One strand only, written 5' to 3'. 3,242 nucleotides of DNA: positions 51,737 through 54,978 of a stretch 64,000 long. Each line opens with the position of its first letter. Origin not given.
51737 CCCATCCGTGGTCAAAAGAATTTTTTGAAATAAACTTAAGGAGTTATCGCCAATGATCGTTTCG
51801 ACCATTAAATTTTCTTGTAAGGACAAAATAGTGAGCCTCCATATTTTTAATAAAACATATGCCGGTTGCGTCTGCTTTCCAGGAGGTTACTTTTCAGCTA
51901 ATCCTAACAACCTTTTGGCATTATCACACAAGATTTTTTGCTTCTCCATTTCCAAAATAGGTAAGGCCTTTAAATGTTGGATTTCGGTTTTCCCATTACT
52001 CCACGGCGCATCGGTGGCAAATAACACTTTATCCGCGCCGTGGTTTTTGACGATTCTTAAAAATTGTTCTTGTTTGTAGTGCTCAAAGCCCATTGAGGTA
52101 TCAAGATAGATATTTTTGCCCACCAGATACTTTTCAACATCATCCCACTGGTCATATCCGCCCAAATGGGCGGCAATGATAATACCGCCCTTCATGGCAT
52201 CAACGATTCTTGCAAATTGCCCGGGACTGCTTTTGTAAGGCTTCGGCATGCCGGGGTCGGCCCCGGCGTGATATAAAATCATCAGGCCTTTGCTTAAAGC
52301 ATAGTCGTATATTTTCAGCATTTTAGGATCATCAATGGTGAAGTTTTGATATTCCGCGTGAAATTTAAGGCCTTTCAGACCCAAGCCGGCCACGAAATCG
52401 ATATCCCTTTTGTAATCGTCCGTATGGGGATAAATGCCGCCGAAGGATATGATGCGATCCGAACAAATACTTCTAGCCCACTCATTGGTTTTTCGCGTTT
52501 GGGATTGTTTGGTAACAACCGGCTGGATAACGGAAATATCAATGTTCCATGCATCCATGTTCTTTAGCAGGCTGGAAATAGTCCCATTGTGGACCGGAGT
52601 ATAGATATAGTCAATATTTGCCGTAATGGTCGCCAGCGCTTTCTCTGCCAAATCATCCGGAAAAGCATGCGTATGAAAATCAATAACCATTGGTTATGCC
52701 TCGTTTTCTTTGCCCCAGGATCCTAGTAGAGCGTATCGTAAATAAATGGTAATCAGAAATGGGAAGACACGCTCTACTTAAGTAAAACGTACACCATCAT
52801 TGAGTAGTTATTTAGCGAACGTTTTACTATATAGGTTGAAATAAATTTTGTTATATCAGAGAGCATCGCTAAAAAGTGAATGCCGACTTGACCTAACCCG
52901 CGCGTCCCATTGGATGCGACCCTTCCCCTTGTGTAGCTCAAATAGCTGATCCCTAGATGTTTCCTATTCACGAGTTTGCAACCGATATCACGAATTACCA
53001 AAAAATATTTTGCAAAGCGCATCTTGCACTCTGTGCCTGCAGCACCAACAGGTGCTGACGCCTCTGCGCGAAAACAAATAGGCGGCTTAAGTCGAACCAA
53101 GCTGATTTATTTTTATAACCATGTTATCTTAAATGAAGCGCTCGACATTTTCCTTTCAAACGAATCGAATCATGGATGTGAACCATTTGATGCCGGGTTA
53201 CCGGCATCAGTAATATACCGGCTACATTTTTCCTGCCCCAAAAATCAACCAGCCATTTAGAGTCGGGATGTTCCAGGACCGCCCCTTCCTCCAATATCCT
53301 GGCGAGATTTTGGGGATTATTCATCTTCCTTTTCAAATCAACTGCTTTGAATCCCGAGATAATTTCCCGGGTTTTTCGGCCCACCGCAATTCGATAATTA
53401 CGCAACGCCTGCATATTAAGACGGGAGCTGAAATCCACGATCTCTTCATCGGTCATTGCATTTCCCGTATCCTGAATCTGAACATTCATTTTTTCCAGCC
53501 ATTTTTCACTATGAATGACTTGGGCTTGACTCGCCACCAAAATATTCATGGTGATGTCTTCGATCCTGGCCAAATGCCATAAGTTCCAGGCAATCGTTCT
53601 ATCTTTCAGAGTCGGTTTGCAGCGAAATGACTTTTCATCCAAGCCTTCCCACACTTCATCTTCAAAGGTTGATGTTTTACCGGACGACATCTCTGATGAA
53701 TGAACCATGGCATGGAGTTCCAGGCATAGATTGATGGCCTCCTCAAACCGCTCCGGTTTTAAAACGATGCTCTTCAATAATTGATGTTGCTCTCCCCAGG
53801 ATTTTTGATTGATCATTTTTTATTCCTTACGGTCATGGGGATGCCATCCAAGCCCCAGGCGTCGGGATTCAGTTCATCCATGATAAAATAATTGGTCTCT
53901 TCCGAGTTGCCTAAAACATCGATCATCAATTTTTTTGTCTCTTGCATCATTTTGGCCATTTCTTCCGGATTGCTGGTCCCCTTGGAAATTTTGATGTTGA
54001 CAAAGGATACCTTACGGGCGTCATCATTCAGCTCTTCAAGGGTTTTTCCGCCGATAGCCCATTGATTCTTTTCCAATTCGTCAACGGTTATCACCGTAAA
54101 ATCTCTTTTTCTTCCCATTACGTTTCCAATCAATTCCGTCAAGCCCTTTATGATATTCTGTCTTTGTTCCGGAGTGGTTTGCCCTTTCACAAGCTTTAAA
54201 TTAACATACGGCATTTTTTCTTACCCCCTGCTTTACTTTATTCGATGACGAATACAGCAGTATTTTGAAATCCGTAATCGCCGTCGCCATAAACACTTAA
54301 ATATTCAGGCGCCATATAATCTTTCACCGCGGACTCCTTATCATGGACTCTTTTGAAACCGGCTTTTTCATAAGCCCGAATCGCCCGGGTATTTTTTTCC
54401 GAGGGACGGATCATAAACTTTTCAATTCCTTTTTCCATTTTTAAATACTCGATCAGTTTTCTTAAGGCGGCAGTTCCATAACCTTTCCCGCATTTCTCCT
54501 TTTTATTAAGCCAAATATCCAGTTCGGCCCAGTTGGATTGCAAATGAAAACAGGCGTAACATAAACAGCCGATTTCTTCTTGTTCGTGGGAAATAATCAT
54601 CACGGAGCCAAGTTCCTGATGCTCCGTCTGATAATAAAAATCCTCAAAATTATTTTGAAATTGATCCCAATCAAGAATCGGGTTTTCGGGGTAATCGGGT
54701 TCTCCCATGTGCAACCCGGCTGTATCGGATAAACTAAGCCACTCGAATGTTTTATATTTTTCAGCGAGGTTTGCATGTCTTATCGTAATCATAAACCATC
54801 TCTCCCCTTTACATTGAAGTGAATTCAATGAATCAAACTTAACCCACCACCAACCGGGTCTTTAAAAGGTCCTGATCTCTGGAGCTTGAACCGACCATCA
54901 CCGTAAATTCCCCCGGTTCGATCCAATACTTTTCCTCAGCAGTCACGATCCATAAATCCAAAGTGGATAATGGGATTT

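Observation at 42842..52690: Compact trans-AT polyketide cluster with a chorismate-lyase-like gene: candidate hydroxybenzoate-primed polyketide in a spore-forming Firmicute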

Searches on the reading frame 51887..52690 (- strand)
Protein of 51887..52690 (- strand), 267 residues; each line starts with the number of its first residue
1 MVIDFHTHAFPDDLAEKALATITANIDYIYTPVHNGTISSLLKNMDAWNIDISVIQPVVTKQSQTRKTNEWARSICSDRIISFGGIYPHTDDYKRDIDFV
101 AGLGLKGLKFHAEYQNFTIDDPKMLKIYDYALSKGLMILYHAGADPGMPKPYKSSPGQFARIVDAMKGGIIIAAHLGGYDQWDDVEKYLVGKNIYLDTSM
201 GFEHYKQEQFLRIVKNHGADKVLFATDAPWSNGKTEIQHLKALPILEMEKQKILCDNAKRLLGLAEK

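Call 3: search_protein_families(library=pfam, proteins=[window:51887-52690:-], max_evalue=0.01)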
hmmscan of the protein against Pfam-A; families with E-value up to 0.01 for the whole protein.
window:51887-52690:- (267 aa): 1 family
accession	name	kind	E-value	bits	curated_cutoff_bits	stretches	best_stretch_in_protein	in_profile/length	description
PF04909.20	Amidohydro_2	-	7e-18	65.8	26.4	1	3-264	1-289/289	Amidohydrolase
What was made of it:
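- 51887..52690 (-): Amidohydrolase-2 (TIM-barrel metal hydrolase, 267 aa). An upstream neighbour that is probably not pathway-specific. PF04909 (call 3).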

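Call 4: search_protein_families(library=ncbifam, proteins=[window:51887-52690:-], max_evalue=0.01)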
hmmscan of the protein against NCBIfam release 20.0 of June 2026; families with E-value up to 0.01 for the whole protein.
window:51887-52690:- (267 aa): 0 families

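Call 52: search_solved_structures(query=window:51887-52690:-, max_evalue=0.01, show_alignments=1)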
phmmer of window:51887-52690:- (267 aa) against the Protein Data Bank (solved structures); distinct sequences matched with E-value up to 0.01: 3.
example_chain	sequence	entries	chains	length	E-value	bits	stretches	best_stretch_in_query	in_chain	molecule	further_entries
3cjp_A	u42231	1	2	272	2.5e-05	27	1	127-264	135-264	Predicted amidohydrolase, dihydroorotase family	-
3irs_A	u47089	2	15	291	4.7e-05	26.1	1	117-265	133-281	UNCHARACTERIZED PROTEIN BB4693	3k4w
6m53_A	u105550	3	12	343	0.003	20.2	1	191-264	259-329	2,3-dihydroxybenzoate decarboxylase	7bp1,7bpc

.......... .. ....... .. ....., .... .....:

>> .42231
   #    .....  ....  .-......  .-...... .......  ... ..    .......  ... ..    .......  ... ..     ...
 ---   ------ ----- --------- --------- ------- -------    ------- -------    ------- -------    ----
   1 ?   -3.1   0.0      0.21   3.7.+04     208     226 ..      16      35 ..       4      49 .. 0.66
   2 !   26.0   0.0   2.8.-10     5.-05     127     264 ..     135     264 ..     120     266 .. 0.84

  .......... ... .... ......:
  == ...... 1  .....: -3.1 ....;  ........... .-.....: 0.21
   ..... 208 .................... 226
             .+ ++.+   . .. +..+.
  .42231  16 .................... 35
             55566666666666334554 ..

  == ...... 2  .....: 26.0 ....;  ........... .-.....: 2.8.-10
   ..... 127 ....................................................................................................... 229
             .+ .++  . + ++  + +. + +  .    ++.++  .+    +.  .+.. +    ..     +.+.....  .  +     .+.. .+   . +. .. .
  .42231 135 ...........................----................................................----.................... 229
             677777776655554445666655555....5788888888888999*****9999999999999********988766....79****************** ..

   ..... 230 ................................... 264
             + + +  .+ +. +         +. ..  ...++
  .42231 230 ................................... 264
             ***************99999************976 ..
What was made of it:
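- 51887..52690 (-): The nearest PDB entries are uncharacterised (3CJP, 3IRS) (call 52).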

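Call 59: find_homologous_proteins(query=window:51887-52690:-, max_evalue=1e-10)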
Query window:51887-52690:- (267 aa): 1842 proteins with E <= 1e-10 among 3103 candidates; the best 120 are listed.
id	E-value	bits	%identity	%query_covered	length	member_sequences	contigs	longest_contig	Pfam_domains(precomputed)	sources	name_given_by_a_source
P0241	5.2e-176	601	98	100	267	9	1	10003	PF04909.21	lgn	-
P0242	2.4e-150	517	84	99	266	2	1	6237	PF04909.21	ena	-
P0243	3.7e-147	507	82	99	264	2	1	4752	PF04909.21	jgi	jgi:predicted TIM-barrel fold metal-dependent hydrolase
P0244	4.7e-147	507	82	99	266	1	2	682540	PF04909.21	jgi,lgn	jgi:predicted TIM-barrel fold metal-dependent hydrolase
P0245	1.1e-146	505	82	99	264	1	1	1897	PF04909.21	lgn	-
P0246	1.5e-146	505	80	99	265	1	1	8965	PF04909.21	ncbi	ncbi:MAG: amidohydrolase family protein [Bacillota bacterium]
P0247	1.9e-146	505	81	98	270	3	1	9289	PF04909.21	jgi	jgi:predicted TIM-barrel fold metal-dependent hydrolase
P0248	8.2e-146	502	81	99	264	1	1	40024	PF04909.21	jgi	jgi:predicted TIM-barrel fold metal-dependent hydrolase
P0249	4.2e-145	500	81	99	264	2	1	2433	PF04909.21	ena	-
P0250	4.6e-145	500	81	98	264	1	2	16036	PF04909.21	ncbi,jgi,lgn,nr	ncbi:MAG TPA: amidohydrolase [Firmicutes bacterium]|jgi:uncharacterized protein|nr:amidohydrolase [B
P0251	5.2e-145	500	80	99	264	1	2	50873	PF04909.21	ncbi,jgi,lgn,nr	ncbi:MAG TPA: amidohydrolase [Firmicutes bacterium]|jgi:uncharacterized protein|nr:amidohydrolase [B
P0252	1.0e-144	499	80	99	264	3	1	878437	PF04909.21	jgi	jgi:predicted TIM-barrel fold metal-dependent hydrolase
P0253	1.5e-144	498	79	99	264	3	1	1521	PF04909.21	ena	-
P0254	2.3e-144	498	79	99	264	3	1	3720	PF04909.21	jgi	jgi:predicted TIM-barrel fold metal-dependent hydrolase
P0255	2.3e-144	498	80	99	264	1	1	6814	PF04909.21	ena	-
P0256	3.1e-144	497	81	99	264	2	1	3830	PF04909.21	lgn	-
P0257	1.3e-143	495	80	99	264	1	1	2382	PF04909.21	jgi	jgi:uncharacterized protein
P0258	1.4e-143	495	80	99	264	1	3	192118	PF04909.21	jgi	jgi:predicted TIM-barrel fold metal-dependent hydrolase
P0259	2.6e-143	494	81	98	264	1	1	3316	PF04909.21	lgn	-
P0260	1.2e-142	492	80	99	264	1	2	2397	PF04909.21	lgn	-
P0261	1.3e-142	492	79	99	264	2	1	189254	PF04909.21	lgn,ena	-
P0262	2.1e-142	491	81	99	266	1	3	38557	PF04909.21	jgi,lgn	jgi:predicted TIM-barrel fold metal-dependent hydrolase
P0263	2.9e-142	491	79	99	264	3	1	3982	PF04909.21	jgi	jgi:predicted TIM-barrel fold metal-dependent hydrolase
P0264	3.9e-142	490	79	99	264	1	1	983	PF04909.21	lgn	-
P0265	2.3e-141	488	78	99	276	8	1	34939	PF04909.21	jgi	jgi:predicted TIM-barrel fold metal-dependent hydrolase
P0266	3.8e-140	484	78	99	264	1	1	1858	PF04909.21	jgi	jgi:Predicted metal-dependent hydrolase of the TIM-barrel fold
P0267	9.8e-140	483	77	98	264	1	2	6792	PF04909.21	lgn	-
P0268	2.9e-139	481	76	99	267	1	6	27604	PF04909.21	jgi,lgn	jgi:predicted TIM-barrel fold metal-dependent hydrolase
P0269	3.1e-139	481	77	99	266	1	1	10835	PF04909.21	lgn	-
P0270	2.1e-138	478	77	99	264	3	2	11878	PF04909.21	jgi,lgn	jgi:predicted TIM-barrel fold metal-dependent hydrolase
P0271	4.7e-138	477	77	99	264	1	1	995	PF04909.21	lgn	-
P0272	5.0e-138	477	77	99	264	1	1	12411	PF04909.21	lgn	-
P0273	5.4e-138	477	76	100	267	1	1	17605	PF04909.21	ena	-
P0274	1.3e-137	476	77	99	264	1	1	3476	PF04909.21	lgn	-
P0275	2.9e-137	474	77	98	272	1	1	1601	PF04909.21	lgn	-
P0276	5.5e-137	473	75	99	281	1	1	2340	PF04909.21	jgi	jgi:predicted TIM-barrel fold metal-dependent hydrolase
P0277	1.5e-135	469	75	99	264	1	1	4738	PF04909.21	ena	-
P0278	8.6e-135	466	76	99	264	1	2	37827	PF04909.21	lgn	-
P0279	2.1e-134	465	75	99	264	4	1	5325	PF04909.21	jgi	jgi:predicted TIM-barrel fold metal-dependent hydrolase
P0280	5.9e-134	464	73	99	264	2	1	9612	PF04909.21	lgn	-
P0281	8.2e-134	463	72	99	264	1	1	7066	PF04909.21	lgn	-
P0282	2.1e-133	462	74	99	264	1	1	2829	PF04909.21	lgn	-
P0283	2.1e-132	459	71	99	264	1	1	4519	PF04909.21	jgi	jgi:predicted TIM-barrel fold metal-dependent hydrolase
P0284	3.1e-132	458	73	99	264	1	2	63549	PF04909.21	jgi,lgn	jgi:predicted TIM-barrel fold metal-dependent hydrolase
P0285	3.9e-132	458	72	99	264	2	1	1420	PF04909.21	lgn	-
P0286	2.4e-131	455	73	99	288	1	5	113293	PF04909.21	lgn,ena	-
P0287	4.2e-131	454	73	99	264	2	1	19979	PF04909.21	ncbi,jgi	jgi:uncharacterized protein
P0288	8.8e-131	453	73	99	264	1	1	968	PF04909.21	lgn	-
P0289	1.4e-130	452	73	99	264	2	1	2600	PF04909.21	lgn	-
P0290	1.7e-130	452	72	99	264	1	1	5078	PF04909.21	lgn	-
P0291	1.8e-130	452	70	99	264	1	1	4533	PF04909.21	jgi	jgi:predicted TIM-barrel fold metal-dependent hydrolase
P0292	1.9e-130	452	73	99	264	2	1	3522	PF04909.21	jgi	jgi:predicted TIM-barrel fold metal-dependent hydrolase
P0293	2.3e-130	452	71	99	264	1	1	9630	PF04909.21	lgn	-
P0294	4.4e-130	451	73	99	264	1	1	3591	PF04909.21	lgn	-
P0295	5.4e-130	451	72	99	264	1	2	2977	PF04909.21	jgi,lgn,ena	-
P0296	6.2e-130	450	72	98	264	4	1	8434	PF04909.21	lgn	-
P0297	9.0e-130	450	73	98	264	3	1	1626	PF04909.21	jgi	jgi:predicted TIM-barrel fold metal-dependent hydrolase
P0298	1.3e-129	449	73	99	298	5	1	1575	PF04909.21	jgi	jgi:predicted TIM-barrel fold metal-dependent hydrolase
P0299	1.6e-129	449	72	99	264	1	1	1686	PF04909.21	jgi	jgi:predicted TIM-barrel fold metal-dependent hydrolase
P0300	3.3e-129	448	73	98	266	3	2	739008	PF04909.21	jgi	jgi:hypothetical protein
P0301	3.4e-129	448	73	99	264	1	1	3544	PF04909.21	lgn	-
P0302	3.9e-129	448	71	99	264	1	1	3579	PF04909.21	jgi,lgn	jgi:predicted TIM-barrel fold metal-dependent hydrolase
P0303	5.1e-129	447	71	98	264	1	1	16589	PF04909.21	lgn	-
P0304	5.5e-129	447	72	99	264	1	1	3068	PF04909.21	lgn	-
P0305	7.9e-129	447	72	99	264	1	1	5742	PF04909.21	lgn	-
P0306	1.4e-128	446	72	98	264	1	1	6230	PF04909.21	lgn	-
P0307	4.4e-128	444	73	99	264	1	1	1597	PF04909.21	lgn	-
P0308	4.9e-128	444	73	98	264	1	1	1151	PF04909.21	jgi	jgi:predicted TIM-barrel fold metal-dependent hydrolase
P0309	5.4e-128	444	69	99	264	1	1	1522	PF04909.21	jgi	jgi:predicted TIM-barrel fold metal-dependent hydrolase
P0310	8.1e-128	443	71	99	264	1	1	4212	PF04909.21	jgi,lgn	jgi:uncharacterized protein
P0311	8.9e-128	443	70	98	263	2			PF04909.21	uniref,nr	uniref:Amidohydrolase 2 n=1 Tax=uncultured bacterium contig00018 TaxID=1181509 RepID=A0A806KFI1_9BAC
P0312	9.2e-128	443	71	98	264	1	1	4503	PF04909.21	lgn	-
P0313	1.1e-127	443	69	99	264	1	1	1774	PF04909.21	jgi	jgi:predicted TIM-barrel fold metal-dependent hydrolase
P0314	1.3e-127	443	71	98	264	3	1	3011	PF04909.21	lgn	-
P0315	1.3e-127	443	71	98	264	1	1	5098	PF04909.21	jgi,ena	-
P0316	2.0e-127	442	71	99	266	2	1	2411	PF04909.21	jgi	jgi:predicted TIM-barrel fold metal-dependent hydrolase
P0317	2.4e-127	442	70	99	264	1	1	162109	PF04909.21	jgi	-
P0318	3.7e-127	441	69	99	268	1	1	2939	PF04909.21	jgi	jgi:predicted TIM-barrel fold metal-dependent hydrolase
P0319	4.0e-127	441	71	99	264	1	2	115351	PF04909.21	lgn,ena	-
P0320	7.9e-127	440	72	98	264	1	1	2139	PF04909.21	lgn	-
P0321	8.1e-127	440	68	100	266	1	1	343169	PF04909.21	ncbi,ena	-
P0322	1.3e-126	439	70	99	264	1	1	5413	PF04909.21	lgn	-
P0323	1.4e-126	439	70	99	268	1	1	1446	PF04909.21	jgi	-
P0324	1.4e-126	439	72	99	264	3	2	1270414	PF04909.21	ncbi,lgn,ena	-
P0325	2.4e-126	439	71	98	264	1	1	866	PF04909.21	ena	-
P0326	4.2e-126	438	71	98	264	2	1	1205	PF04909.21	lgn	-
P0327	7.8e-126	437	68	99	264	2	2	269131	PF04909.21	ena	-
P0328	1.0e-125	437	71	99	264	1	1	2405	PF04909.21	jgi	jgi:uncharacterized protein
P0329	1.1e-125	436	68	99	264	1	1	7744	PF04909.21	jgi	jgi:predicted TIM-barrel fold metal-dependent hydrolase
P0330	1.2e-125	436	70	98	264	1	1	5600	PF04909.21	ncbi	-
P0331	1.8e-125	436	70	98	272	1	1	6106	PF04909.21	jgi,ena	-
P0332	2.6e-125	435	69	99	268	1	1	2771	PF04909.21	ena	-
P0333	2.9e-125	435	69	99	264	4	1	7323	PF04909.21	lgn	-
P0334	3.2e-125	435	69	100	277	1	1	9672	PF04909.21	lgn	-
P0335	4.3e-125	435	70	98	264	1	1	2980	PF04909.21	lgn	-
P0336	6.2e-125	434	69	99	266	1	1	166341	PF04909.21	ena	-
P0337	6.2e-125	434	69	98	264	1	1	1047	PF04909.21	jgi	jgi:predicted TIM-barrel fold metal-dependent hydrolase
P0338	8.2e-125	434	68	99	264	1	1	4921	PF04909.21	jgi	jgi:predicted TIM-barrel fold metal-dependent hydrolase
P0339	8.4e-125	434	70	99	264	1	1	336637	PF04909.21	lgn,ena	-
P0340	9.4e-125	433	69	99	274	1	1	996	PF04909.21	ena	-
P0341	1.2e-124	433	68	100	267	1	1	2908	PF04909.21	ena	-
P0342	1.3e-124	433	71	99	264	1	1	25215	PF04909.21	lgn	-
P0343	1.3e-124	433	69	99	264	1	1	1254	PF04909.21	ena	-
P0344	2.2e-124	432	68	99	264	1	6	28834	PF04909.21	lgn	-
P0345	2.5e-124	432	69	99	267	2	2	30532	PF04909.21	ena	-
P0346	3.1e-124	432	69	100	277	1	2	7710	PF04909.21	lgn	-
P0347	3.1e-124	432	71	99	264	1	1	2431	PF04909.21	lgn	-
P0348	3.3e-124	432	69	98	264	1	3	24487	PF04909.21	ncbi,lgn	-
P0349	3.8e-124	431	68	99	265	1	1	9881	PF04909.21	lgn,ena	-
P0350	4.7e-124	431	70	99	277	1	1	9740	PF04909.21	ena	-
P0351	6.0e-124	431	68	98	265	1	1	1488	PF04909.21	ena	-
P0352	6.8e-124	431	70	99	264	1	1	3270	PF04909.21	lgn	-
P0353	7.7e-124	430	69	98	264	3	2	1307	PF04909.21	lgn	-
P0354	8.5e-124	430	69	99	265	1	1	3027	PF04909.21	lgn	-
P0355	1.0e-123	430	68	98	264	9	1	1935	PF04909.21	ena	-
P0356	1.4e-123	430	70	99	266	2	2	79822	PF04909.21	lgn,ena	-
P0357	2.3e-123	429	69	99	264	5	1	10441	PF04909.21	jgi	jgi:hypothetical protein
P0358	2.4e-123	429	69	98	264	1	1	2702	PF04909.21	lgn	-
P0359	2.4e-123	429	68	99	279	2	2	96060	PF04909.21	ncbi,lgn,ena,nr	ncbi:MAG: amidohydrolase family protein [Oscillospiraceae bacterium]|nr:amidohydrolase family protei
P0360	3.5e-123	428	67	98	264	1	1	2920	PF04909.21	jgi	jgi:predicted TIM-barrel fold metal-dependent hydrolase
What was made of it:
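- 51887..52690 (-): There are 1842 homologues at E<=1e-10, and the 120 best listed are 67-98% identical (call 59).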

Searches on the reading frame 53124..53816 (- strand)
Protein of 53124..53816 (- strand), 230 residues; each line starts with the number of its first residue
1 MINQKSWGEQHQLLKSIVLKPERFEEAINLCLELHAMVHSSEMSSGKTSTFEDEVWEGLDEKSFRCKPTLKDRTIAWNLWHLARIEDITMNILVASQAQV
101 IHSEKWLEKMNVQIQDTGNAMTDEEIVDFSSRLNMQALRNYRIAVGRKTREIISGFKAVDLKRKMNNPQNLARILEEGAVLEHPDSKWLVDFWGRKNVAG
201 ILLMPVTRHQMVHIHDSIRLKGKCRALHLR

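Call 3: search_protein_families(library=pfam, proteins=[window:53124-53816:-], max_evalue=0.01)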
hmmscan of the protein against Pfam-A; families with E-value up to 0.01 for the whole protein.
window:53124-53816:- (230 aa): 1 family
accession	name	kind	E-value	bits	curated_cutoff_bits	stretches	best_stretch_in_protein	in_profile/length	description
PF12867.12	DinB_2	-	1.2e-07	32.7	24.8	1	54-168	11-102/128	DinB superfamily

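Call 4: search_protein_families(library=ncbifam, proteins=[window:53124-53816:-], max_evalue=0.01)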
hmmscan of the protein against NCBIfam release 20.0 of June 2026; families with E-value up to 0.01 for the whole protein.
window:53124-53816:- (230 aa): 1 family
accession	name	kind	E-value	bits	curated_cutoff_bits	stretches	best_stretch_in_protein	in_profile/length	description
NF047843.2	MST_Rv0443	equivalog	3.7e-14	53.2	170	1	51-164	12-125/161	mycothiol transferase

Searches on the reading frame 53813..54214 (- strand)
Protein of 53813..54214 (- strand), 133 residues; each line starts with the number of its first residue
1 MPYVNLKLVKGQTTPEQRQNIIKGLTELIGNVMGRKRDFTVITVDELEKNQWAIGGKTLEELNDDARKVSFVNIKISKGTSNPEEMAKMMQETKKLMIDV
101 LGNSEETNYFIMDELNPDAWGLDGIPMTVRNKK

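Call 3: search_protein_families(library=pfam, proteins=[window:53813-54214:-], max_evalue=0.01)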
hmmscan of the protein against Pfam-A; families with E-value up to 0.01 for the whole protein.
window:53813-54214:- (133 aa): 2 families
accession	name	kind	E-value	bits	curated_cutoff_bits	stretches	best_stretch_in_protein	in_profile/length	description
PF01361.26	Tautomerase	-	2.7e-21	75.7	22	2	2-60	1-58/60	Tautomerase enzyme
PF14832.11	Tautomerase_3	-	0.00065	20.4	25.7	1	1-126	1-121/138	Putative oxalocrotonate tautomerase enzyme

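Call 4: search_protein_families(library=ncbifam, proteins=[window:53813-54214:-], max_evalue=0.01)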
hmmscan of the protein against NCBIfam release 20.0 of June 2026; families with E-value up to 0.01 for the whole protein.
window:53813-54214:- (133 aa): 6 families
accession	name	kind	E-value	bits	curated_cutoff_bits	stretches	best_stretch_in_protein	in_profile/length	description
TIGR00013.1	taut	subfamily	4e-21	74.9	56.9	2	1-62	1-62/64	2-hydroxymuconate tautomerase family protein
NF002571.1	PRK02220.1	equivalog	1.8e-14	53.4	55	1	1-60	1-59/61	2-hydroxymuconate tautomerase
NF002524.0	PRK01964.1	equivalog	6.1e-12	45.4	86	1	1-63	1-62/64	4-oxalocrotonate tautomerase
NF041920.1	DmpI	equivalog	7.2e-12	44.9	70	1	1-61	1-59/59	4-oxalocrotonate tautomerase DmpI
NF001966.0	PRK00745.1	equivalog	2.4e-08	33.8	80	1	1-58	1-57/62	4-oxalocrotonate tautomerase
NF002324.0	PRK01271.1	equivalog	0.00055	20.4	83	0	1-52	1-52/75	tautomerase PptA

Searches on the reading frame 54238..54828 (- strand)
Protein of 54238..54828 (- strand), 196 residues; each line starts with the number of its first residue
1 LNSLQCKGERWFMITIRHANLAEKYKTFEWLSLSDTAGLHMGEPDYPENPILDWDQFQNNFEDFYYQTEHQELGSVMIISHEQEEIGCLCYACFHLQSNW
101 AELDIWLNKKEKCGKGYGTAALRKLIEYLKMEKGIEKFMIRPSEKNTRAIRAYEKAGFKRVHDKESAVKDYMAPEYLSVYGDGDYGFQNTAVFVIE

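Call 3: search_protein_families(library=pfam, proteins=[window:54238-54828:-], max_evalue=0.01)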
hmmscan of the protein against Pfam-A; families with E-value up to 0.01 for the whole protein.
window:54238-54828:- (196 aa): 6 families
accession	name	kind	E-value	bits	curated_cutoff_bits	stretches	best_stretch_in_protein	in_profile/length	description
PF13302.13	Acetyltransf_3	-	9.5e-16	59.2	25.4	1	32-159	8-138/138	Acetyltransferase (GNAT) domain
PF00583.31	Acetyltransf_1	-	1e-10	42.3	20.7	1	60-158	17-116/116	Acetyltransferase (GNAT) family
PF13523.12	Acetyltransf_8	-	8.6e-08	32.4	27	1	102-162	81-141/145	Acetyltransferase (GNAT) domain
PF13508.13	Acetyltransf_7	-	9.4e-07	29.6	27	1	75-159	4-83/84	Acetyltransferase (GNAT) domain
PF13420.13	Acetyltransf_4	-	2.7e-06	27.9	24.3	1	80-169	54-145/155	Acetyltransferase (GNAT) domain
PF08445.16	FR47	-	0.00016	22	22.1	1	85-162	8-81/86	FR47-like protein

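Call 4: search_protein_families(library=ncbifam, proteins=[window:54238-54828:-], max_evalue=0.01)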
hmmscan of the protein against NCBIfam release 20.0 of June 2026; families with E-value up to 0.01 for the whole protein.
window:54238-54828:- (196 aa): 18 families
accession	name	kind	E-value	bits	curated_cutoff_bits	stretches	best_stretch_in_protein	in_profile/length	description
NF000225.3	AAC_6p_Strep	exception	9.1e-12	45.2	250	1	71-162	37-128/156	aminoglycoside 6'-N-acetyltransferase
NF012165.0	AAC_6p_set_A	equivalog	6.3e-10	39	280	1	103-162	92-151/177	aminoglycoside 6'-N-acetyltransferase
TIGR04431.1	N6_acetyl_AAC6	equivalog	2.9e-09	36.8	260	1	103-160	99-156/184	AacA4 family aminoglycoside N(6')-acetyltransferase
NF033074.0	AAC_6p_Ib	exception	3.1e-09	36.7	400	1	103-161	99-157/184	AAC(6')-Ib family aminoglycoside 6'-N-acetyltransferase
NF033151.0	AAC_6p_A10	exception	1.3e-08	35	400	1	103-164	97-158/178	AAC(6')-I family aminoglycoside 6'-N-acetyltransferase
NF033693.0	AAC_6p_Ie_fam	exception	3.2e-08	33.9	340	1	103-164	98-159/179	AAC(6')-Ie family aminoglycoside N-acetyltransferase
NF000507.1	AAC_6p_Ie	exception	6e-08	32.9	450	1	103-164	98-159/201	aminoglycoside N-acetyltransferase AAC(6')-Ie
NF000135.2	AAC_6p_IIc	exception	8.5e-08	32.2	415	1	105-160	101-156/193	aminoglycoside N-acetyltransferase AAC(6')-IIc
NF000048.1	AAC_6p_A40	exception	2.4e-07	30.4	400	1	103-160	99-156/184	aminoglycoside 6'-N-acetyltransferase AacA40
NF000118.3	AAC_6p_A31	exception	4e-07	30.1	385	1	104-159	88-143/172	aminoglycoside N-acetyltransferase AAC(6')-31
NF000016.1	AAC_6p_Im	exception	2.4e-06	27.8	350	1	102-163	96-157/178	aminoglycoside N-acetyltransferase AAC(6')-Im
TIGR03585.1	PseH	equivalog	4.4e-06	26.9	93.1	1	64-163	41-138/156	UDP-4-amino-4,6-dideoxy-N-acetyl-beta-L-altrosamine N-acetyltransferase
NF000431.1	AAC_6p_Ian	exception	4.6e-06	26.2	400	1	102-161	95-154/190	aminoglycoside N-acetyltransferase AAC(6')-Ian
TIGR01575.1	rimI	equivalog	9.4e-06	25.8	86.4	1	89-162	44-116/132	ribosomal protein S18-alanine N-acetyltransferase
NF040503.1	resist_ArsN1a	equivalog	2.7e-05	23.9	170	1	75-161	48-136/159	arsinothricin resistance N-acetyltransferase ArsN1 family A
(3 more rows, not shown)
